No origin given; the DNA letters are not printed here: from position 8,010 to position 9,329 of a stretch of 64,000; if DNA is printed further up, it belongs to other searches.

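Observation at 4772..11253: Leaderless short forms are cut at the domain boundary and sit between lipoprotein long forms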

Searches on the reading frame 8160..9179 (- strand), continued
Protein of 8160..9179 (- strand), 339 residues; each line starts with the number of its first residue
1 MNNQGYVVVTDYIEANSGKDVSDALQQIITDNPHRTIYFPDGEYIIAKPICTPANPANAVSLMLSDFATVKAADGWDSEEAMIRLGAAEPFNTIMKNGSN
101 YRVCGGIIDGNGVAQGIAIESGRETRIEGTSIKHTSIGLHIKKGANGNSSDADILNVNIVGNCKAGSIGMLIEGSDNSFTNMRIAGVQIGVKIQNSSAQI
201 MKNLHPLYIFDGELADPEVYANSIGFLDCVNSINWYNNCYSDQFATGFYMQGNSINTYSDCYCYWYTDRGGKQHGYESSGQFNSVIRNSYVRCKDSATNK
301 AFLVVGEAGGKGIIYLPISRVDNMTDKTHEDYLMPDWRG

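Call 74: search_protein_representatives(protein=window:8160-9179:-)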
Query: 339 residues. Proteins with E-value up to 0.001 (for the whole library): 537; up to 1e-10: 369; up to 1e-30: 166. The best 150 are listed.
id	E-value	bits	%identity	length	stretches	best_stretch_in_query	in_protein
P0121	3.1e-104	365.0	55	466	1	3-334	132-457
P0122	5.0e-104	364.3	57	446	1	3-333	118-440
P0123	7.9e-103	360.4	51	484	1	3-336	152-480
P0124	3.2e-101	355.1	54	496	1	3-333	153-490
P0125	1.9e-100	352.6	55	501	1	3-334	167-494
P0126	5.7e-96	337.9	37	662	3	4-313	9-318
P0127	7.7e-93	327.6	48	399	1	5-333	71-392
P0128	1.5e-91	323.4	35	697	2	16-335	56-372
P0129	3.1e-91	322.3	55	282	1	62-333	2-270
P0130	1.7e-89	316.6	51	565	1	3-321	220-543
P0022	2.7e-89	315.9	47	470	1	3-335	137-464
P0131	4.4e-88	311.9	50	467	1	4-333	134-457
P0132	5.0e-82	292.0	50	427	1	4-318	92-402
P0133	5.9e-82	291.8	46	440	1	5-336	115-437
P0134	4.2e-81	289.0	48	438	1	5-332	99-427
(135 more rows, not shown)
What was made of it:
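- Most 50%-identity cluster representatives are long forms (call 74).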
